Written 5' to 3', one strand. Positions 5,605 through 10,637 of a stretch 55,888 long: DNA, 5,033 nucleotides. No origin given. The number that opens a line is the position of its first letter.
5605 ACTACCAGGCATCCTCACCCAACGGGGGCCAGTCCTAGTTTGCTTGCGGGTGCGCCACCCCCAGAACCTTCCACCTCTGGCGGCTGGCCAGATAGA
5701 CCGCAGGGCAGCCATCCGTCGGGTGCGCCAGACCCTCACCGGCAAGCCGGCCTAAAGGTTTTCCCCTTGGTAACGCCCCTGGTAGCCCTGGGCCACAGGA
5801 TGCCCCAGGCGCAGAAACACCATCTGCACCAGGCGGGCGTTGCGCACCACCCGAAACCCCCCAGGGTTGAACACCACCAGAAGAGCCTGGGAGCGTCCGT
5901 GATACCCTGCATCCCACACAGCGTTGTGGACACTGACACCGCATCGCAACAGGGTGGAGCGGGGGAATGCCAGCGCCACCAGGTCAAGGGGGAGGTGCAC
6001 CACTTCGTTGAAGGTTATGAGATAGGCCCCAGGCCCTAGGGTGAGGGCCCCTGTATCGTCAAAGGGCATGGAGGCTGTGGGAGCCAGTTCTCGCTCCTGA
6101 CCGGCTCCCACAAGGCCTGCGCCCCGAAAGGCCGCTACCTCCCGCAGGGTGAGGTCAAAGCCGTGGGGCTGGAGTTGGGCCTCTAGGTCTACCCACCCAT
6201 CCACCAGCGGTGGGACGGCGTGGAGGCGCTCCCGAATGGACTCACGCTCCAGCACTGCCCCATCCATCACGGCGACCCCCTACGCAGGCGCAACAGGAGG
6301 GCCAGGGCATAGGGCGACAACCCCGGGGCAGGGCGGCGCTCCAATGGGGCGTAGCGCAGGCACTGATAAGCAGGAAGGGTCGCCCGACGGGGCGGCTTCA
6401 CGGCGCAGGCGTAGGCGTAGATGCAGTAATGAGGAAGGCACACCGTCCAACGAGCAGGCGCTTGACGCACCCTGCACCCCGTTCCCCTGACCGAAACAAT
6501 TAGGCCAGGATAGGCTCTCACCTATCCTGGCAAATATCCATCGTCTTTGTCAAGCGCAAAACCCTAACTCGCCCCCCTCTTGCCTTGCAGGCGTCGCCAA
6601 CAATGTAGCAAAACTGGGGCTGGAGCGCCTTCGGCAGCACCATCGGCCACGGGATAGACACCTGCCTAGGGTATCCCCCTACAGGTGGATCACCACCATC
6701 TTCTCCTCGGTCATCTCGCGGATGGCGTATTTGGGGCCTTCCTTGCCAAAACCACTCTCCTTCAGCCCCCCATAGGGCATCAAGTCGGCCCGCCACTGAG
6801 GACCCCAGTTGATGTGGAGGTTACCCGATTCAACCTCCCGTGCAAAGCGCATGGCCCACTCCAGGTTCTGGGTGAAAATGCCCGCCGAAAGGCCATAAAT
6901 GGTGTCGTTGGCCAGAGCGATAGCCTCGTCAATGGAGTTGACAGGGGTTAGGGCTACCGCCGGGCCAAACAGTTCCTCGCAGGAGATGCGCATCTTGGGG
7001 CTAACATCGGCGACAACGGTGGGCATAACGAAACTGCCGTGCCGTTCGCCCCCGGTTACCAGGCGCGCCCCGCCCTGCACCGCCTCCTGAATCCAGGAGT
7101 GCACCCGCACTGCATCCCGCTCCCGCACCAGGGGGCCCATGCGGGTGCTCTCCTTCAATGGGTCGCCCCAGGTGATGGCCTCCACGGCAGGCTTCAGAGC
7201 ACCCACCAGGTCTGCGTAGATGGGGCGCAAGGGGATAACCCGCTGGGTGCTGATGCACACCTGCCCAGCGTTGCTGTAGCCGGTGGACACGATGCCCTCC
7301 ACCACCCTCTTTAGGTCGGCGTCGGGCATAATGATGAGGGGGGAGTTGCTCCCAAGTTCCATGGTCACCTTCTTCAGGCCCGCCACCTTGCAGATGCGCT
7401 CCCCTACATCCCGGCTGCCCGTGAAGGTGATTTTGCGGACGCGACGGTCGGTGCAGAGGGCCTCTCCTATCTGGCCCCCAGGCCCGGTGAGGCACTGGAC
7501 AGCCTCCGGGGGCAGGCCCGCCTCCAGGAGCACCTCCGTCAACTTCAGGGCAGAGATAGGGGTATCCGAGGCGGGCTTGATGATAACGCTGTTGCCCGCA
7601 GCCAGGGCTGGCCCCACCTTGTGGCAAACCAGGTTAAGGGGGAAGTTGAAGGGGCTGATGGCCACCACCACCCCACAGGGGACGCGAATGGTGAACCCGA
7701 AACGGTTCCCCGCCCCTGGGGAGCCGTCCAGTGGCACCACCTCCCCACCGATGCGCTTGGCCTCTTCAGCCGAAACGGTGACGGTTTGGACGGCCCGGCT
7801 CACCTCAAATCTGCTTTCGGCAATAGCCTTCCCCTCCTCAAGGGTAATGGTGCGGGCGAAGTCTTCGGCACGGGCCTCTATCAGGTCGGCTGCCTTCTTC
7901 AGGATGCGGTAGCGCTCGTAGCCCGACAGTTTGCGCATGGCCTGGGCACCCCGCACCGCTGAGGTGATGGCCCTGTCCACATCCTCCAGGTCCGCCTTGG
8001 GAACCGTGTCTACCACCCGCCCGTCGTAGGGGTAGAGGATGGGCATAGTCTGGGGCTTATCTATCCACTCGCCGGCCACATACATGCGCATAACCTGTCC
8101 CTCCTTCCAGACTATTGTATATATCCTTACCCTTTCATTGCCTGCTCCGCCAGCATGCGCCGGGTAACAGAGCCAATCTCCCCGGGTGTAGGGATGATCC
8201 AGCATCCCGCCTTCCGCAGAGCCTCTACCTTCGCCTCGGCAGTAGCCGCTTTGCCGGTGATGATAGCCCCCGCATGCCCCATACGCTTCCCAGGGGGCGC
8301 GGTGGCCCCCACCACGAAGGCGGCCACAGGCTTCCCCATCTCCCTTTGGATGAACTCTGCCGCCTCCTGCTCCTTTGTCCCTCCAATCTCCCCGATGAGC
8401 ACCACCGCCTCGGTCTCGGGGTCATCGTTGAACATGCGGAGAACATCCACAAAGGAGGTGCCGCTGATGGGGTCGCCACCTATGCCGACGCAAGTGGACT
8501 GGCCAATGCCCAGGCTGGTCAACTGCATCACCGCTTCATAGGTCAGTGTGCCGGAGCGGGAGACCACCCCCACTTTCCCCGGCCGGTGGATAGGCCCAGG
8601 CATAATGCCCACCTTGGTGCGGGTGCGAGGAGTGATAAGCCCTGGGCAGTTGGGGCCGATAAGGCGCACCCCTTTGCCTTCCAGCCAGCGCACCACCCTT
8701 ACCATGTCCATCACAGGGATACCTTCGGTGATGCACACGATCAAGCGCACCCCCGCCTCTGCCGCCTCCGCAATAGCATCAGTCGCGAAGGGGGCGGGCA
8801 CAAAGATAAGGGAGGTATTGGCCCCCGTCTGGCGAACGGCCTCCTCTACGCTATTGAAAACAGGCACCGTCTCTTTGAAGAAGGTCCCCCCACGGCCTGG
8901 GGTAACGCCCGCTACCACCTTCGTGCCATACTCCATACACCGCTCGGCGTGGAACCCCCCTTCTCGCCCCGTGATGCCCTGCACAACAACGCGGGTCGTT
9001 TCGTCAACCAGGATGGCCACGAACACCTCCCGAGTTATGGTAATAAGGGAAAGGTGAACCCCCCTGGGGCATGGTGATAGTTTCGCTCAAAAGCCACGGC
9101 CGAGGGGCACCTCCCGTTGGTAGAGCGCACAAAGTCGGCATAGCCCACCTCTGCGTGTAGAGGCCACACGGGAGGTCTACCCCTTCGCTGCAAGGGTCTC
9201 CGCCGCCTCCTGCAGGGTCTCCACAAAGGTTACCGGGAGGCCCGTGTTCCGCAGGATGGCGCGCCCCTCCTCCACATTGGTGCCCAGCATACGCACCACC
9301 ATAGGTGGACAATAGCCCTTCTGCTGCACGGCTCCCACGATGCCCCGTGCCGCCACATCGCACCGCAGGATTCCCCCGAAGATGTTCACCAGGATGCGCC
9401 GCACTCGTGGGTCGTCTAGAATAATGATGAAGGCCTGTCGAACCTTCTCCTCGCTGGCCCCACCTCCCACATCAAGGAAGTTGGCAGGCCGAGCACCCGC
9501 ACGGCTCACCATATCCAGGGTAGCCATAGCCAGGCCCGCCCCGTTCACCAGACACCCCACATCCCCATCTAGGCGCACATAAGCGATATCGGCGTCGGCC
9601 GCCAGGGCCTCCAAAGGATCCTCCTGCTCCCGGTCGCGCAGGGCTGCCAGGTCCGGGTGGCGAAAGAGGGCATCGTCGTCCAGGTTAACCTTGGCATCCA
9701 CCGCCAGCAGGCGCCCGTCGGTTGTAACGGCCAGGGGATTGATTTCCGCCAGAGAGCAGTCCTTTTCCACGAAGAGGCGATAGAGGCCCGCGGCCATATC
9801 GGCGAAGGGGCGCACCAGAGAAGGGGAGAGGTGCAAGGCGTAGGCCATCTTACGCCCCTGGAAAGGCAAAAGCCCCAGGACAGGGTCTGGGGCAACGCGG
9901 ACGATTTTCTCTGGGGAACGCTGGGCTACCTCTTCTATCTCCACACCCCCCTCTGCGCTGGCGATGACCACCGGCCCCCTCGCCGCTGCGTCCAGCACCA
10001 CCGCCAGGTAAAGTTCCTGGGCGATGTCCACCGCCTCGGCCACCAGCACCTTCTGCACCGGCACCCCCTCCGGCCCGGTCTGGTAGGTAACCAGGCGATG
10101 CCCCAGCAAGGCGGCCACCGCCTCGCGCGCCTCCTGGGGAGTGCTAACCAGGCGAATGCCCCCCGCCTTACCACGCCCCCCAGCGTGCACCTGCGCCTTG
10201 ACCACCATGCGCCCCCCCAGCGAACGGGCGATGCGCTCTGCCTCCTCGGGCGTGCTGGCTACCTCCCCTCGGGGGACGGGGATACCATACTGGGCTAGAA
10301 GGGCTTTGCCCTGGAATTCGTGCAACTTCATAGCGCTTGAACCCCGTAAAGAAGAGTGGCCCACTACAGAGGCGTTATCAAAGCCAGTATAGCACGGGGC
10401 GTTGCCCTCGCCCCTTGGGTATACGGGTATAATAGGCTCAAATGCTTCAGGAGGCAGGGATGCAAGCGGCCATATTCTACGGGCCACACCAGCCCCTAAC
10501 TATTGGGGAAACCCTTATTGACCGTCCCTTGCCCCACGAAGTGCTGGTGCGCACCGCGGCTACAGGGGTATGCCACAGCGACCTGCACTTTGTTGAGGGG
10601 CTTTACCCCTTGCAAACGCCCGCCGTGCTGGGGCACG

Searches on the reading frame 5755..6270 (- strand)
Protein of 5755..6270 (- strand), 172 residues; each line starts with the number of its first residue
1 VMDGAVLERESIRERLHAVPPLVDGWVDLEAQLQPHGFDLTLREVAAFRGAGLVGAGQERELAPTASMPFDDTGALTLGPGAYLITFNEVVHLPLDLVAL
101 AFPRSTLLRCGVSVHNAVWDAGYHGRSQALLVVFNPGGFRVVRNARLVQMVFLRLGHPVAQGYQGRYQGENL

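Call 16: search_protein_families(library=pfam, proteins=[window:5755-6270:-], max_evalue=0.001)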
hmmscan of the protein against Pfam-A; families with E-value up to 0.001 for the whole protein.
window:5755-6270:- (172 aa): 2 families
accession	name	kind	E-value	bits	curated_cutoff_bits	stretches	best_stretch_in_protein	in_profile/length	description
PF22769.1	DCD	-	7.1e-22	78.6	27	1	8-154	3-152/153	dCTP deaminase-like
PF00692.24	dUTPase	-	1.4e-06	28.5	22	1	83-159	32-108/129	dUTPase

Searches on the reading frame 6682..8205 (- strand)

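Call 16: search_protein_families(library=pfam, proteins=[window:6682-8205:-], max_evalue=0.001)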
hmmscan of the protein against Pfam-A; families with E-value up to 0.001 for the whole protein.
window:6682-8205:- (508 aa): 1 family
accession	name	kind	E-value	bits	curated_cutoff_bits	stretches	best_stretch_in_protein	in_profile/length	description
PF00171.27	Aldedh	-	7.1e-158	526.4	23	1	47-504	1-461/461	Aldehyde dehydrogenase family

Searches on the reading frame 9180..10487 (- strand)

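Call 16: search_protein_families(library=pfam, proteins=[window:9180-10487:-], max_evalue=0.001)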
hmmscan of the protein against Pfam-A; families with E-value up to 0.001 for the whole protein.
window:9180-10487:- (436 aa): 6 families
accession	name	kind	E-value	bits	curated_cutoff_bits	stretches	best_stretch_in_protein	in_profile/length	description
PF08442.15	ATP-grasp_2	-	5e-77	258.5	29.5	1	54-253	1-201/202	ATP-grasp domain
PF00549.24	Ligase_CoA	-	3.1e-26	92.4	24.5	1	313-430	1-125/128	CoA-ligase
PF13549.11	ATP-grasp_5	-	1e-16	61.4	27.6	1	53-191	8-142/221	ATP-grasp domain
PF24948.1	Citrate_synth_N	-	1.8e-12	47.6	83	1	92-276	52-227/232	ATP-citrate synthase ATP-grasp domain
PF02786.22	CPSase_L_D2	-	0.00033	20.7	19.8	1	61-204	6-133/211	Carbamoyl-phosphate synthase L chain, ATP binding domain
PF01071.24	GARS_A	-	0.00049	20.4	27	1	61-132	7-75/194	Phosphoribosylglycinamide synthetase, ATP-grasp (A) domain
